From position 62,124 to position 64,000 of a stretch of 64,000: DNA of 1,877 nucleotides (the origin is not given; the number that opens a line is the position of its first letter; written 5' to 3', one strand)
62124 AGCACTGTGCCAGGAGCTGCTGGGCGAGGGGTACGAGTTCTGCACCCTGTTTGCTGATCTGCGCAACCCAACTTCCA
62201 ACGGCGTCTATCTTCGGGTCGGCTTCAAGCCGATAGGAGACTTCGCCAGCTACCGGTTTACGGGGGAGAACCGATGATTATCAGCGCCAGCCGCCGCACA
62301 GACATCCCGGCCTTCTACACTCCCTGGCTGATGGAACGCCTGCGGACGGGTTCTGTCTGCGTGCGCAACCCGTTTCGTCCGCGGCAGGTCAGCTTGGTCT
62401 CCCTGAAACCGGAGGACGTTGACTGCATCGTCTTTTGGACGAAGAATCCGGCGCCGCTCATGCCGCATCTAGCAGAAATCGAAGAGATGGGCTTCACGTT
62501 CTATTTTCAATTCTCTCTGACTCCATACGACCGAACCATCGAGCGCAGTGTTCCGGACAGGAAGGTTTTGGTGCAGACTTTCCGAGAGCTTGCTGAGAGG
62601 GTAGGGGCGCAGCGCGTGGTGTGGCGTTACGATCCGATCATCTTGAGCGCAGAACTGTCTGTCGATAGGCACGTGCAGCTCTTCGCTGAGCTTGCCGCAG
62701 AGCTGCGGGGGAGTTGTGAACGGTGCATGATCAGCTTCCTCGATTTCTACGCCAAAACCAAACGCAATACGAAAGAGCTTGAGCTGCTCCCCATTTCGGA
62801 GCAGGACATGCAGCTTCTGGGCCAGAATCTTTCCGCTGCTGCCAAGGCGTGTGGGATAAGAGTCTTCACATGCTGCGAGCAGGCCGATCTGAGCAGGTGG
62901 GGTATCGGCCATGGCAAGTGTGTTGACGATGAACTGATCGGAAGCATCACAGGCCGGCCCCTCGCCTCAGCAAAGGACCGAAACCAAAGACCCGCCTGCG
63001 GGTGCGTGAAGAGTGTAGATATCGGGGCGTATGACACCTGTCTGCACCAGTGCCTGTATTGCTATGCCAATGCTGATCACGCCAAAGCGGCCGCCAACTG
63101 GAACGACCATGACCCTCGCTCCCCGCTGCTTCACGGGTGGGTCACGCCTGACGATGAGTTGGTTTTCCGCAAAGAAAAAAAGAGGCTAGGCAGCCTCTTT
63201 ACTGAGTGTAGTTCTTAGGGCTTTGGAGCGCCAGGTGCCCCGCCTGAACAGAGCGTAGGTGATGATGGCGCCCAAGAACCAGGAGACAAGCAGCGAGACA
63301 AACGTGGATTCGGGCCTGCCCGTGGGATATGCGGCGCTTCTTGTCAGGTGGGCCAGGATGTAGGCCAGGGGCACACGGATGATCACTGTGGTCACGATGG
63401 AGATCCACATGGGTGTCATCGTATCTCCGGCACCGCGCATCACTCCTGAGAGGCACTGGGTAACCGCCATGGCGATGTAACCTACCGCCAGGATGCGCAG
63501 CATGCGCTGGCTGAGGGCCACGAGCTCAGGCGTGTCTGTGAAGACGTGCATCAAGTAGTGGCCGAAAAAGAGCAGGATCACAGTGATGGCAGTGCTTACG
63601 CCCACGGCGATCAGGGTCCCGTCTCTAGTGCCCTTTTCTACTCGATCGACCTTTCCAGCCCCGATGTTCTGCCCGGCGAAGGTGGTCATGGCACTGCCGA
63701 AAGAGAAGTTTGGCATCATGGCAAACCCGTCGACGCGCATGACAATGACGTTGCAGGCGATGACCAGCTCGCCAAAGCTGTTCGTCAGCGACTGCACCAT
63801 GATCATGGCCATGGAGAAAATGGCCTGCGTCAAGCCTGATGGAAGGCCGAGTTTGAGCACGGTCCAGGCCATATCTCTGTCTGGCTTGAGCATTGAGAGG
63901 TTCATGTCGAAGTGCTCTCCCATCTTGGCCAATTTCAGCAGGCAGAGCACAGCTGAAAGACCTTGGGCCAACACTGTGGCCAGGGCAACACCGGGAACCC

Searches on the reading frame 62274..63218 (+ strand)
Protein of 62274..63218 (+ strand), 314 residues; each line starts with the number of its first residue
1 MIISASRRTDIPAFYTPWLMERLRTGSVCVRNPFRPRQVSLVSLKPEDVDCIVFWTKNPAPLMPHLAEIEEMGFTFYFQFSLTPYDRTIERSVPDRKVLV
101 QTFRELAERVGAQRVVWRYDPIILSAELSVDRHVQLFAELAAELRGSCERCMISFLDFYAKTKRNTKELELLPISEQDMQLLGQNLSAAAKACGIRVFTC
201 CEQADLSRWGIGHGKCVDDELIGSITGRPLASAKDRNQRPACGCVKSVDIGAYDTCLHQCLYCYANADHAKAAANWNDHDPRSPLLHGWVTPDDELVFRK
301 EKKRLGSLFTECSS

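Call 33: search_protein_families(library=pfam, proteins=[window:62274-63218:+], max_evalue=0.001)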
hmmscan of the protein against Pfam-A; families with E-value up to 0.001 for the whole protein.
window:62274-63218:+ (314 aa): 1 family
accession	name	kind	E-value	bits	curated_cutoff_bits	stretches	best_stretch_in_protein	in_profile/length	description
PF08902.16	DUF1848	-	8e-107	357.3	30.5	1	2-265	1-262/262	Domain of unknown function (DUF1848)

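Call 37: find_encoding_contigs(protein=window:62274-63215:+, flank=10000, max_places=1)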
Protein window:62274-63215:+ (314 aa): 23 contigs read that carry it; 1 place shown.
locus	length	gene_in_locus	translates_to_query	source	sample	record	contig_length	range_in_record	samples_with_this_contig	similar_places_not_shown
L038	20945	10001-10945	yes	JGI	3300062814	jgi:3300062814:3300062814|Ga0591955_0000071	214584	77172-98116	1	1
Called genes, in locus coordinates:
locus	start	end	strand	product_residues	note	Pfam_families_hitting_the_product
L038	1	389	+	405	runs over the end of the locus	PF00696:AA_kinase, PF01842:ACT (faint), PF22468:ACT_9, PF13840:ACT_7, PF22468:ACT_9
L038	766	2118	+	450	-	PF01839:FG-GAP (faint), PF13517:FG-GAP_3 (weak)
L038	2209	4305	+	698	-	PF00009:GTP_EFTU, PF03144:GTP_EFTU_D2, PF22042:EF-G_D2, PF14492:EFG_III, PF03764:EFG_IV, PF00679:EFG_C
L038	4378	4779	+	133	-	PF12670:DUF3792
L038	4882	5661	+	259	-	PF08239:SH3_3, PF00018:SH3_1 (faint), PF03734:YkuD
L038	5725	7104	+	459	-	PF01554:MatE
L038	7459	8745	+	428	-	PF01336:tRNA_anti-codon, PF00152:tRNA-synt_2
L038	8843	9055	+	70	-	-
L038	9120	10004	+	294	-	PF00583:Acetyltransf_1, PF08445:FR47 (weak)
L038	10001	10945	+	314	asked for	PF08902:DUF1848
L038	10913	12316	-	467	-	PF01943:Polysacc_synt (faint), PF01554:MatE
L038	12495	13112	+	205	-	PF00300:His_Phos_1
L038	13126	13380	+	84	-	-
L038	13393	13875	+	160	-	PF00881:Nitroreductase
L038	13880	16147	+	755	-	PF13361:UvrD_C (faint), PF00580:UvrD-helicase (weak), PF13245:AAA_19 (faint), PF13538:UvrD_C_2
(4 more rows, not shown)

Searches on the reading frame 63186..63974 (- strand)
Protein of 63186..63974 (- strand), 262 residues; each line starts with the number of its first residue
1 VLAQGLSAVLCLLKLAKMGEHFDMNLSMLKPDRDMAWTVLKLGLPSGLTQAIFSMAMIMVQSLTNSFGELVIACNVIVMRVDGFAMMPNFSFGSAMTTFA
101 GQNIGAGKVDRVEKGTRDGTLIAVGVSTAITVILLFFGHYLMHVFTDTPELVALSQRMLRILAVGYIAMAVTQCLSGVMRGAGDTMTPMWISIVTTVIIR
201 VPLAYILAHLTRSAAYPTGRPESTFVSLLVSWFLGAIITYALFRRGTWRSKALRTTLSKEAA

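Call 33: search_protein_families(library=pfam, proteins=[window:63186-63974:-], max_evalue=0.001)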
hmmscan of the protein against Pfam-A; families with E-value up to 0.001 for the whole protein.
window:63186-63974:- (262 aa): 2 families
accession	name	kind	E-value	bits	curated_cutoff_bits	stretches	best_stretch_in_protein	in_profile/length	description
PF01554.23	MatE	-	1.1e-34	120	24.9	1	45-206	1-161/161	MatE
PF03023.19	MurJ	-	0.0007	18.8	27.4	1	107-198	268-363/451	Lipid II flippase MurJ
